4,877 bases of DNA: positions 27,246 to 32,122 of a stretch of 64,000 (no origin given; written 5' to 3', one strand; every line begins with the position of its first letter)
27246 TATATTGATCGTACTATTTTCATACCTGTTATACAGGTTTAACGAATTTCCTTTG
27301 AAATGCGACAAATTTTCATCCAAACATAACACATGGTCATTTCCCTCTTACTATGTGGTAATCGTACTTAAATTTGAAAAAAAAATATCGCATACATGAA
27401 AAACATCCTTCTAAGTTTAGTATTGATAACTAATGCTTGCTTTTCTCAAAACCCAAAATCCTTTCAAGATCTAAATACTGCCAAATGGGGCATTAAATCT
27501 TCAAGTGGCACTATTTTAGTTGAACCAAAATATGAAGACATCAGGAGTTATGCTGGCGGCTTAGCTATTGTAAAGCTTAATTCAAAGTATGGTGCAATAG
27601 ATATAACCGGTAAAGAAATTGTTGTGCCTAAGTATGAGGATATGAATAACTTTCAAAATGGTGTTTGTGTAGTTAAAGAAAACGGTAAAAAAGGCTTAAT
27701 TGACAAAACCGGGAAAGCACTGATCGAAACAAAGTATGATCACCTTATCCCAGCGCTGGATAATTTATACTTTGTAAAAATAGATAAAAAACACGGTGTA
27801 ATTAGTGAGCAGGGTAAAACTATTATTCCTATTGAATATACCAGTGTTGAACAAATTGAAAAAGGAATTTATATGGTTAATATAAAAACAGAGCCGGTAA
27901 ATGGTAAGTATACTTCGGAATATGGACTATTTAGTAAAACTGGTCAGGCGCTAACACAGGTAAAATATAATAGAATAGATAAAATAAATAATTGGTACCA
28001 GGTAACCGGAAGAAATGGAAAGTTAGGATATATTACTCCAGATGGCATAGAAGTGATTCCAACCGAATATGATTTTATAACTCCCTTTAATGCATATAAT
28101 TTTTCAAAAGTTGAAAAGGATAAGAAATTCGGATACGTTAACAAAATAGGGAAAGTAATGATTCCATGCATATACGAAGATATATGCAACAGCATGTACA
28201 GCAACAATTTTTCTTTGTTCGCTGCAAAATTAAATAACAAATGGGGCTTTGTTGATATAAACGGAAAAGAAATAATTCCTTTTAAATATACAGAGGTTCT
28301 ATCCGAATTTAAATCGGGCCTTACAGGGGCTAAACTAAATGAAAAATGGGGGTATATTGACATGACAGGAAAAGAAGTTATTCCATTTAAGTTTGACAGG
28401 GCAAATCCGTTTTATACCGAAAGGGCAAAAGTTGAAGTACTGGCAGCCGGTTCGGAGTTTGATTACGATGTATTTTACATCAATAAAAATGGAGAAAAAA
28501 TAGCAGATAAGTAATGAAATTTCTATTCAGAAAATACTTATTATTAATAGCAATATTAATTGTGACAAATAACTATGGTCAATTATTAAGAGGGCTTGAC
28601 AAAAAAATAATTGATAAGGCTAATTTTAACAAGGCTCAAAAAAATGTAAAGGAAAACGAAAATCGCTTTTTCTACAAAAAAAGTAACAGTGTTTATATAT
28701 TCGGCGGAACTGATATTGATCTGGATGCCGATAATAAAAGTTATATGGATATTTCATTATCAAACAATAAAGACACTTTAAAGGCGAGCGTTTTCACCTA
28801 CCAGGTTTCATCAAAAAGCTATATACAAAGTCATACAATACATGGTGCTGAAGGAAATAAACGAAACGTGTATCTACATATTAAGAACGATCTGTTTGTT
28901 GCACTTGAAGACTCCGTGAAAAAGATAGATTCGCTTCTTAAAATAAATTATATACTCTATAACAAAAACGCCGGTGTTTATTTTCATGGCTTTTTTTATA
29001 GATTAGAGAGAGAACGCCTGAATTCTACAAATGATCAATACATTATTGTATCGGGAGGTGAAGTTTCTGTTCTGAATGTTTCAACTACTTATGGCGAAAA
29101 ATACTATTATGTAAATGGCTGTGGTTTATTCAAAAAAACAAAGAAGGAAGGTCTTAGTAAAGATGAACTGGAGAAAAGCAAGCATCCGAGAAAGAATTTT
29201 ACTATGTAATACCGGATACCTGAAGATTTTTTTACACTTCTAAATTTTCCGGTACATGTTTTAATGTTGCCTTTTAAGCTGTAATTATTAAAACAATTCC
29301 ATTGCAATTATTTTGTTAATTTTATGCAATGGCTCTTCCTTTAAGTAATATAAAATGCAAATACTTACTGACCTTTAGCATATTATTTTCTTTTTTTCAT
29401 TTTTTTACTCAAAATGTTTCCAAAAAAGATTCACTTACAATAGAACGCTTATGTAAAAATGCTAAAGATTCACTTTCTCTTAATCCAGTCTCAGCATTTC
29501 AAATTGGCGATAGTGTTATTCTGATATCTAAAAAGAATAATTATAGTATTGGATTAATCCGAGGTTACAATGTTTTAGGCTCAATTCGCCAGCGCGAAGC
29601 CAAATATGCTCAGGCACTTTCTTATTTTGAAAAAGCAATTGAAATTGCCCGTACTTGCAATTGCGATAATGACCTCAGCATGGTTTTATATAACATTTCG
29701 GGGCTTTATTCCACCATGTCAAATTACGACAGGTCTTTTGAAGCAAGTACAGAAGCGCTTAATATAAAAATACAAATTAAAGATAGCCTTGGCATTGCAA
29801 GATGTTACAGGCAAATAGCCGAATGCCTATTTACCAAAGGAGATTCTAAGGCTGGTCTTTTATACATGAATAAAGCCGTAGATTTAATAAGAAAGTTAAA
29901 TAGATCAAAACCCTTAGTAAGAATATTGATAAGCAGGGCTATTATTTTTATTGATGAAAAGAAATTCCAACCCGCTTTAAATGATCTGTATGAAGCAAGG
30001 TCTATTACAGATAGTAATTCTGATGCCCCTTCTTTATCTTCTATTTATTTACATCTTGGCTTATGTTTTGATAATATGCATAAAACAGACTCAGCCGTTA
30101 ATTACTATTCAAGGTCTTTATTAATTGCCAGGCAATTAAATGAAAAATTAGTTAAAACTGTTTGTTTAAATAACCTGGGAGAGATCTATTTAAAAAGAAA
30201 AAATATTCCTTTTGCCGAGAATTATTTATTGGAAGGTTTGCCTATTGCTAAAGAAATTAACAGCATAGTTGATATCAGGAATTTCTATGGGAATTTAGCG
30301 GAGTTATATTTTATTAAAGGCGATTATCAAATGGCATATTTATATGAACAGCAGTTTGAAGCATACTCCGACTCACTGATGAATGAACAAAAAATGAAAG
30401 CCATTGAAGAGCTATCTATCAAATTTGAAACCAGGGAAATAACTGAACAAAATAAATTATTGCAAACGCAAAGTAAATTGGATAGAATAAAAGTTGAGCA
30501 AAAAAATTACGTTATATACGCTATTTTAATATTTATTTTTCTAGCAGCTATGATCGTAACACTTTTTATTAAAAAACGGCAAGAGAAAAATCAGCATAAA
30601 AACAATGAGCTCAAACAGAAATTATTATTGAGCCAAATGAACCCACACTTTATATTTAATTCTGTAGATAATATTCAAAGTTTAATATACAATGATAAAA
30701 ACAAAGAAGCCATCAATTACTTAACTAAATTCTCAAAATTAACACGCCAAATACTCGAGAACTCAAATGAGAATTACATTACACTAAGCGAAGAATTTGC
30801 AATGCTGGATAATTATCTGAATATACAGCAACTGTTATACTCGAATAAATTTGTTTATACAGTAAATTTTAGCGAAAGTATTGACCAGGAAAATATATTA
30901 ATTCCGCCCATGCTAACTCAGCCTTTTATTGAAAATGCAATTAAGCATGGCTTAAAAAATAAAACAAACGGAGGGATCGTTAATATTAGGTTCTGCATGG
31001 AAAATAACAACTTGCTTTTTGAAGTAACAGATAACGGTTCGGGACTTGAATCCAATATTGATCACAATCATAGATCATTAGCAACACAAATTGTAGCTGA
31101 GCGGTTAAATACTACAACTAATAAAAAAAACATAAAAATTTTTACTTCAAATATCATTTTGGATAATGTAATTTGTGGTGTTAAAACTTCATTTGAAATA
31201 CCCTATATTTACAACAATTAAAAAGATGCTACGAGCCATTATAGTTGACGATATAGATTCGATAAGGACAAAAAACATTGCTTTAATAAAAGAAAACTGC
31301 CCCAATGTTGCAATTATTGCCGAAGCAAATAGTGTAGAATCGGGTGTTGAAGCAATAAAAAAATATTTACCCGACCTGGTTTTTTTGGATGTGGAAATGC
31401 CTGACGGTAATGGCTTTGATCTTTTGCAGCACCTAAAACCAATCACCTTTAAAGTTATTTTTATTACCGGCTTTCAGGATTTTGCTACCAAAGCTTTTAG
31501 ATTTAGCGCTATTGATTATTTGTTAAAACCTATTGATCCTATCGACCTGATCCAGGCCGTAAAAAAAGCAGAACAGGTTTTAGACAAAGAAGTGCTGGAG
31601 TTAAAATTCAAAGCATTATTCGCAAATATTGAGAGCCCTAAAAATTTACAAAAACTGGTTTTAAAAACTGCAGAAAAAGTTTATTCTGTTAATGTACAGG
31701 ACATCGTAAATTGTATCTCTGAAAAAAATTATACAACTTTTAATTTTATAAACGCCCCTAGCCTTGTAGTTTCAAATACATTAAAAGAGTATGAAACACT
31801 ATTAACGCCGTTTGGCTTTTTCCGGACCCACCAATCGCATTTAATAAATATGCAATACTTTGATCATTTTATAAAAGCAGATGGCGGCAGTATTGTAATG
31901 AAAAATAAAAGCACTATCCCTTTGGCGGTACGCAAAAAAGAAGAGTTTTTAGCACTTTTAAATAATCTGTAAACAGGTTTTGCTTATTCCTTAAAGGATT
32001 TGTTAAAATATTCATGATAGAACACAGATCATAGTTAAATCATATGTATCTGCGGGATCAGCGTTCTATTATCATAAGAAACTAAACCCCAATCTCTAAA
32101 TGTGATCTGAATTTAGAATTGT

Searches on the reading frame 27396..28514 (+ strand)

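Call 99: search_protein_families(library=pfam, proteins=[window:27396-28514:+], max_evalue=0.00001)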
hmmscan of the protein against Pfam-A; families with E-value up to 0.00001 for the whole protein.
window:27396-28514:+ (372 aa): 1 family
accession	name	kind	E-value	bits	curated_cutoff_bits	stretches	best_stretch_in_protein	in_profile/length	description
PF14903.11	WG_beta_rep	-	1.5e-62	207.7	25.6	5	283-318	1-35/35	WG containing repeat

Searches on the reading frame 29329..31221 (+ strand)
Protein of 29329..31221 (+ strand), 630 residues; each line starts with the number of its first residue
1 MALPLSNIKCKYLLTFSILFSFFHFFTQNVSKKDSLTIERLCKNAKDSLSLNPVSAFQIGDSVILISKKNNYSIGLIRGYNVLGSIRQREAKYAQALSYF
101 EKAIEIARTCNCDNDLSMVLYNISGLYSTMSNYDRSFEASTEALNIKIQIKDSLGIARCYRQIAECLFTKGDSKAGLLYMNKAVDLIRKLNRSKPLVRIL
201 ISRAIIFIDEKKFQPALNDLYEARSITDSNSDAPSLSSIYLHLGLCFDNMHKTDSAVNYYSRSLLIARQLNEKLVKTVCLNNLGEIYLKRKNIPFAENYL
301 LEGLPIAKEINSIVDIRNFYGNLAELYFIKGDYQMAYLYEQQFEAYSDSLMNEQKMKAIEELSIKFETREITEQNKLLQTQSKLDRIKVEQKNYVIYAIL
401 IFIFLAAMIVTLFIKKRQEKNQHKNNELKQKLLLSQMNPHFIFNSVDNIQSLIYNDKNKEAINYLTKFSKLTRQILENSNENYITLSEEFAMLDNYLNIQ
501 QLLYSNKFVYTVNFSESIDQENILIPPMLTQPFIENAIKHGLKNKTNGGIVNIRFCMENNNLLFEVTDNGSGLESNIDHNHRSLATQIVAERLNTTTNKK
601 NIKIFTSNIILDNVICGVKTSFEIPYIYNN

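Call 100: search_protein_families(library=pfam, proteins=[window:29329-31221:+], max_evalue=0.00001)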
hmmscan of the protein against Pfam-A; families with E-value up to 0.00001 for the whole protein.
window:29329-31221:+ (630 aa): 6 families
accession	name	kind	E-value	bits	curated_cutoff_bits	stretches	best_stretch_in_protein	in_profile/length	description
PF13424.12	TPR_12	-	4e-27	94.7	30.1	3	80-147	6-75/77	Tetratricopeptide repeat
PF06580.19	His_kinase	-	2.9e-19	69.5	25.2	1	430-508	3-81/81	Histidine kinase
PF00515.34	TPR_1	-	9.4e-14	51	27.8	0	78-109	2-33/34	Tetratricopeptide repeat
PF13181.12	TPR_8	-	2.5e-11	43.2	25.7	0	78-109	2-33/34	Tetratricopeptide repeat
PF07719.23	TPR_2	-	4.2e-11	42.5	27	0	79-109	3-33/34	Tetratricopeptide repeat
PF13374.12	TPR_10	-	5.6e-08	33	27.5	0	279-310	4-35/42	Tetratricopeptide repeat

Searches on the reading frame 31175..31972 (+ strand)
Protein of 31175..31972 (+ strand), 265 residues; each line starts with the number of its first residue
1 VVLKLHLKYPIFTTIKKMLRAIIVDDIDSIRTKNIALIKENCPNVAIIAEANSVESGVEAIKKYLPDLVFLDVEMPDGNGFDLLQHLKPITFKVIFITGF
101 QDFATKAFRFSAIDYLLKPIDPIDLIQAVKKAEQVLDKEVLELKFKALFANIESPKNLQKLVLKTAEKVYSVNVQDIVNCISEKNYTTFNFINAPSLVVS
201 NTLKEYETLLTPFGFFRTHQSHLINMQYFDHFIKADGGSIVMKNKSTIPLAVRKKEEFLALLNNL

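Call 100: search_protein_families(library=pfam, proteins=[window:31175-31972:+], max_evalue=0.00001)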
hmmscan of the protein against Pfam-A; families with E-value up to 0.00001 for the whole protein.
window:31175-31972:+ (265 aa): 2 families
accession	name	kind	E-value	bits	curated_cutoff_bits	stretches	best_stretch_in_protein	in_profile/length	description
PF00072.30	Response_reg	-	8.2e-19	68.3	30.2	1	22-130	2-111/111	Response regulator receiver domain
PF04397.21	LytTR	-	1e-13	51.8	22.6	1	168-262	2-97/98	LytTr DNA-binding domain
